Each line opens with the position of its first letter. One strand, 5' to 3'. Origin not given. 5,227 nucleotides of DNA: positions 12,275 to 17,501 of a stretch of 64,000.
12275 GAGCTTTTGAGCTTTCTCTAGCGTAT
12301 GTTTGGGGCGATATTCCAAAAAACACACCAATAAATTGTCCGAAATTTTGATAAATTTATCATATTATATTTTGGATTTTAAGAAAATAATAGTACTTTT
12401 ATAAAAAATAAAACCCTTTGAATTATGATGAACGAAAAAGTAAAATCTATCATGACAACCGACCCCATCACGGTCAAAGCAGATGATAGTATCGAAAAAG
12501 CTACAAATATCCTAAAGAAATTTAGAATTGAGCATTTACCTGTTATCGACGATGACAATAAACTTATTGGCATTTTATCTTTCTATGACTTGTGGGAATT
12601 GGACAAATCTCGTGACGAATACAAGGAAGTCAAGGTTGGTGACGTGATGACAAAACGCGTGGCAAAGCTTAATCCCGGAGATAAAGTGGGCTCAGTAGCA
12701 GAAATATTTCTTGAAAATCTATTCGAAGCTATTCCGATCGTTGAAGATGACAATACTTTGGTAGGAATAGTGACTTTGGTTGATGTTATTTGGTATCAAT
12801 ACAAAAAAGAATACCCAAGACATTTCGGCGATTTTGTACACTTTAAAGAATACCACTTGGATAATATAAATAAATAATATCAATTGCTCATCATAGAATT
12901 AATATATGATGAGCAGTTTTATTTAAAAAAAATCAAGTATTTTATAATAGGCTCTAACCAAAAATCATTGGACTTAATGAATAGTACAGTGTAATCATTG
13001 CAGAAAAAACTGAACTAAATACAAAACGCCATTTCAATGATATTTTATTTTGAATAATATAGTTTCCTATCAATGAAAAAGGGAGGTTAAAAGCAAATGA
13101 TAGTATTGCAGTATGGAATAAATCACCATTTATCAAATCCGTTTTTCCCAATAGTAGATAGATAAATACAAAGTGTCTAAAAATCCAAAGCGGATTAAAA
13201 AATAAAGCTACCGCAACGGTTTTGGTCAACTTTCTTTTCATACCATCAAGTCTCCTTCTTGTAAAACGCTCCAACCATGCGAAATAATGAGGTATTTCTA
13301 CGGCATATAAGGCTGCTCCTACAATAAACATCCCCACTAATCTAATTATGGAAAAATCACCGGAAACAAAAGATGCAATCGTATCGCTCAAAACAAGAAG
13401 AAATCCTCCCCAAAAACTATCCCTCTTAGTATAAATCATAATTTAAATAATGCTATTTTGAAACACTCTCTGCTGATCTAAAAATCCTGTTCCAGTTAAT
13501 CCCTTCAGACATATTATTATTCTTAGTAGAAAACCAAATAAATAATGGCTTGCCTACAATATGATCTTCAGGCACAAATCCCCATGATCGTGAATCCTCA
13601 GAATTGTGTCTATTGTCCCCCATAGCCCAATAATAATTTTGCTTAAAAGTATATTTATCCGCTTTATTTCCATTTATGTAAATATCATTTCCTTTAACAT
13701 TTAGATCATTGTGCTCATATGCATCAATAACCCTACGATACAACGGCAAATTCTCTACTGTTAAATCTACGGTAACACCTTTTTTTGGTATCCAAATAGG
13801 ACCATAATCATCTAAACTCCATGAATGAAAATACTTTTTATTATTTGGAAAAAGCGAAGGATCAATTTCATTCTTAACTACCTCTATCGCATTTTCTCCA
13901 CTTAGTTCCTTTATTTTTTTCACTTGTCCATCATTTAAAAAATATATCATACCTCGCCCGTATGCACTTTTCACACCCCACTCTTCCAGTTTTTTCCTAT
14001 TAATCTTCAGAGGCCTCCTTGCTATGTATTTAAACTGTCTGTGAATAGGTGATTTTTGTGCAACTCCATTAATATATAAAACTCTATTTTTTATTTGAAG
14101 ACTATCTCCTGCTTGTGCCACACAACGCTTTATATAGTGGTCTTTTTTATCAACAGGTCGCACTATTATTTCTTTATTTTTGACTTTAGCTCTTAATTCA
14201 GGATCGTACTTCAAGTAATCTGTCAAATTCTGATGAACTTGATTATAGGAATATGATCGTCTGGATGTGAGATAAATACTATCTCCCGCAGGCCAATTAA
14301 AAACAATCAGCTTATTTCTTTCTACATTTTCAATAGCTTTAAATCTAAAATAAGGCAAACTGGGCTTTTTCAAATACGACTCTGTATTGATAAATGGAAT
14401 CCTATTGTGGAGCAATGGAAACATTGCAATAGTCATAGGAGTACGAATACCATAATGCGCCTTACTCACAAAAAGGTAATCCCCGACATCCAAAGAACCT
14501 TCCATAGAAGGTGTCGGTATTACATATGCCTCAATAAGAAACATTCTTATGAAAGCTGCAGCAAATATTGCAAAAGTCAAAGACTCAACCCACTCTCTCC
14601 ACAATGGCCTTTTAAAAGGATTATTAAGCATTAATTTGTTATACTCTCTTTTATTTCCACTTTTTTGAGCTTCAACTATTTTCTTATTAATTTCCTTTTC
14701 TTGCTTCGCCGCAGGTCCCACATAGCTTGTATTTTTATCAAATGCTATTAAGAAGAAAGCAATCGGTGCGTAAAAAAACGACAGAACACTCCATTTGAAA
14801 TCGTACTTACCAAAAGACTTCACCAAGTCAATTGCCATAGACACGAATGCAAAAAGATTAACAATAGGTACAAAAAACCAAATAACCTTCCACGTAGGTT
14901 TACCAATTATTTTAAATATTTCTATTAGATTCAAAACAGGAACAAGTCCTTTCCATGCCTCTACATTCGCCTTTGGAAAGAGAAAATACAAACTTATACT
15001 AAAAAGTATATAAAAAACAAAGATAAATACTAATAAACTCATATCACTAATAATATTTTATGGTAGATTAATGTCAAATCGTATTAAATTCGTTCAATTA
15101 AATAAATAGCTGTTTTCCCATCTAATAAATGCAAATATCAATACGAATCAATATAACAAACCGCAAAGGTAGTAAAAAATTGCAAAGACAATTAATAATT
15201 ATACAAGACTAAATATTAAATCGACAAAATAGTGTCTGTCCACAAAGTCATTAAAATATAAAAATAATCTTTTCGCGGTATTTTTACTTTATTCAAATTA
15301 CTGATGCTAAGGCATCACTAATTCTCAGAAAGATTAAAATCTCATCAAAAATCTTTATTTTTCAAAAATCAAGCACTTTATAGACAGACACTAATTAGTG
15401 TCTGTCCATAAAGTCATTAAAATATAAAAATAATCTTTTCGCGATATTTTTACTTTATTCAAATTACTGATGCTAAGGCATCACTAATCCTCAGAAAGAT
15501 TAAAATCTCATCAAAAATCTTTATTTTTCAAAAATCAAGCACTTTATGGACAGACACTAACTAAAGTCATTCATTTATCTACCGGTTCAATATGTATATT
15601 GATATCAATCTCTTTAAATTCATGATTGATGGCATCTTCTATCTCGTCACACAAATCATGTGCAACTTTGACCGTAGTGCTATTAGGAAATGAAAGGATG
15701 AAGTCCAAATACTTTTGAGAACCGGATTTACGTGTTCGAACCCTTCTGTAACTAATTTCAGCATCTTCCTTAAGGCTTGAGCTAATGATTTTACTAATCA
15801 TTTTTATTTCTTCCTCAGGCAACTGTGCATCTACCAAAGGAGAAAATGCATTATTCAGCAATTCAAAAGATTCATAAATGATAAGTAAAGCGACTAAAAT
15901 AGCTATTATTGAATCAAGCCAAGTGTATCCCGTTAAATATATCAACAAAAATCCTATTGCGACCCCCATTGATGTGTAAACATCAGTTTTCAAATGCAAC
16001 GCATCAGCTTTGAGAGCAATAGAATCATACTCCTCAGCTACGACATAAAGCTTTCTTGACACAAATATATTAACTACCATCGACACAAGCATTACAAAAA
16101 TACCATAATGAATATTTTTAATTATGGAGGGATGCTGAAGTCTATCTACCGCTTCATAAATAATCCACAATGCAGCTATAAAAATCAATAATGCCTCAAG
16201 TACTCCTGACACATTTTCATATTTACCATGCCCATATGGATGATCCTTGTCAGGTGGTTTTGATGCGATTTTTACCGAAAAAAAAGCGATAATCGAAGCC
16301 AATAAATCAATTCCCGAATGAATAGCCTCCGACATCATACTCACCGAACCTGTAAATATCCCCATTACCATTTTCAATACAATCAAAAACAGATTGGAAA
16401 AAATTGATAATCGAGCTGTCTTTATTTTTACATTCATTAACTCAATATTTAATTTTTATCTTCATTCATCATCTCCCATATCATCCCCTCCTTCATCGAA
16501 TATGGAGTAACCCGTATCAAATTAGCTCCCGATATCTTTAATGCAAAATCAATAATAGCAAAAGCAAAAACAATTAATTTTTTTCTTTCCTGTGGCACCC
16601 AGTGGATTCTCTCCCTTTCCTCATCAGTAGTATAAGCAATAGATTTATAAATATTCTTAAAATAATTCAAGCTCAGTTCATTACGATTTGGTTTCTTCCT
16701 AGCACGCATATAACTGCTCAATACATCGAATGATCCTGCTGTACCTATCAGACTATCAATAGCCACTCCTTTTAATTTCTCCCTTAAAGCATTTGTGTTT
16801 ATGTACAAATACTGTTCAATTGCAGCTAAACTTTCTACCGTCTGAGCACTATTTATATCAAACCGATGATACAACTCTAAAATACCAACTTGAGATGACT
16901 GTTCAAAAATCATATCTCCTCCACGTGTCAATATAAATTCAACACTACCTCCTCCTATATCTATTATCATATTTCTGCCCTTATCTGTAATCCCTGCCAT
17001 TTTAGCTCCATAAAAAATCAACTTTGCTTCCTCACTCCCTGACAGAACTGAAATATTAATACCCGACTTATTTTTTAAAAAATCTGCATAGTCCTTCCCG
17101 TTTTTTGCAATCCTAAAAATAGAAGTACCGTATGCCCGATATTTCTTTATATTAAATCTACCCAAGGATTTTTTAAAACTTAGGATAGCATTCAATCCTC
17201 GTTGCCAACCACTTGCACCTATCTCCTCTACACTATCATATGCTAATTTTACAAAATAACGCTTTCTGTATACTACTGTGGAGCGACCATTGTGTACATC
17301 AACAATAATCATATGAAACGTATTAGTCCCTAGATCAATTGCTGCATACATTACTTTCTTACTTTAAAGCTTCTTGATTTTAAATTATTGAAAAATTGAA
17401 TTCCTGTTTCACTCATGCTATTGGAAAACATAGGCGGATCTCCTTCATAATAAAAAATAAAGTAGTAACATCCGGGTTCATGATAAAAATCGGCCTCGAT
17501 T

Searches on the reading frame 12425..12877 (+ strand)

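Call 94: search_protein_families(library=pfam, proteins=[window:12425-12877:+], max_evalue=0.0001)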
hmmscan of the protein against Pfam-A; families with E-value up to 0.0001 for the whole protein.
window:12425-12877:+ (150 aa): 1 family
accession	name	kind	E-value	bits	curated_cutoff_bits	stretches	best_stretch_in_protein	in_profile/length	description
PF00571.33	CBS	-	3.4e-29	101.4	24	2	6-56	1-51/57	CBS domain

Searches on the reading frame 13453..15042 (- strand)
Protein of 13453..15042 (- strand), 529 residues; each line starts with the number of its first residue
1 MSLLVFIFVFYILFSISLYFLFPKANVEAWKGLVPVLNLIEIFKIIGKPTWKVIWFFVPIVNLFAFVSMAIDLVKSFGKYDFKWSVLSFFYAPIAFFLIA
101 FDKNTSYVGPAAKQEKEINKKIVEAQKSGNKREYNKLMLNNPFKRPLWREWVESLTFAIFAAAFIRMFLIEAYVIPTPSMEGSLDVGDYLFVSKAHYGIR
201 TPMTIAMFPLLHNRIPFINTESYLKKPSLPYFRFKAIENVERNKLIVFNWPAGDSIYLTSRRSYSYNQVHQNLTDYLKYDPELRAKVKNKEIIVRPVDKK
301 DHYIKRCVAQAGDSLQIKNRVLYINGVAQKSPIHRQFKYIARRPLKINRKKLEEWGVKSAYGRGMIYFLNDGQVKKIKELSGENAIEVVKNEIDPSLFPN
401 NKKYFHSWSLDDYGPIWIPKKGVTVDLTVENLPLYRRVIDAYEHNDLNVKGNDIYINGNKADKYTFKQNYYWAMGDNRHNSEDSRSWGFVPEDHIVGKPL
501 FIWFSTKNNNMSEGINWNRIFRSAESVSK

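Call 94: search_protein_families(library=pfam, proteins=[window:13453-15042:-], max_evalue=0.0001)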
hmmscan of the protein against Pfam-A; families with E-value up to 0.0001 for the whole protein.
window:13453-15042:- (529 aa): 2 families
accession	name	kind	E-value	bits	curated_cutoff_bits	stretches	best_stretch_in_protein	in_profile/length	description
PF10502.14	Peptidase_S26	-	1.3e-37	129.7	22.9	2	148-371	1-140/168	Signal peptidase, peptidase S26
PF18936.5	DUF5684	-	4.7e-22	78.8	27.4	1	30-110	1-81/81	Family of unknown function (DUF5684)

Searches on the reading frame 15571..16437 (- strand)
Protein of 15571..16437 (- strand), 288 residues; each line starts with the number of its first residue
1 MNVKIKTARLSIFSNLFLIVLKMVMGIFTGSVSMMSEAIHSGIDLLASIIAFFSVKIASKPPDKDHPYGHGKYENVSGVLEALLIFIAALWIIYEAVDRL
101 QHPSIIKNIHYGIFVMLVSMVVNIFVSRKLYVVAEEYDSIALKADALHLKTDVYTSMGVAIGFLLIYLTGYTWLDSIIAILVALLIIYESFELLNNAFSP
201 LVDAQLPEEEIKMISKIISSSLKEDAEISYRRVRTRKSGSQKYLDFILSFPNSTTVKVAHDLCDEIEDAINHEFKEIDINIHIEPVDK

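Call 94: search_protein_families(library=pfam, proteins=[window:15571-16437:-], max_evalue=0.0001)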
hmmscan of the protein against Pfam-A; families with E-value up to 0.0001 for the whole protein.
window:15571-16437:- (288 aa): 2 families
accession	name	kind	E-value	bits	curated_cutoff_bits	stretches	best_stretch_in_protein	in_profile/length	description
PF01545.26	Cation_efflux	-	5.2e-54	183.5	26.6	1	9-201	2-197/198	Cation efflux family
PF16916.11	ZT_dimer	-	1.2e-15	57.7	26.7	1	206-285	1-77/78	Dimerisation domain of Zinc Transporter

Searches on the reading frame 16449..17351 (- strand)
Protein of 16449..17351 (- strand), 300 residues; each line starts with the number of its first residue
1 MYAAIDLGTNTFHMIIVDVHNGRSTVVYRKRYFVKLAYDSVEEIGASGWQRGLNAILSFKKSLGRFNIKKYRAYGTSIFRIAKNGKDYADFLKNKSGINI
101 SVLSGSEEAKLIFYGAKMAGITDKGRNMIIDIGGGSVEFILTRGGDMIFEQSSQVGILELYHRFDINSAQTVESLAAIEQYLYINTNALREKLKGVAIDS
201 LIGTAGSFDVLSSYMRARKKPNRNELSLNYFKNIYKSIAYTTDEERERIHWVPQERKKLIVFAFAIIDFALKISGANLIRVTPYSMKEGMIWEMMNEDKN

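Call 94: search_protein_families(library=pfam, proteins=[window:16449-17351:-], max_evalue=0.0001)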
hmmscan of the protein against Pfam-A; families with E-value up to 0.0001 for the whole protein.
window:16449-17351:- (300 aa): 1 family
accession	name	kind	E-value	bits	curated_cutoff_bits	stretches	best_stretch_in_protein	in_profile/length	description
PF02541.22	Ppx-GppA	-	7.8e-36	124.4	27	1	15-296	1-283/285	Ppx/GppA phosphatase family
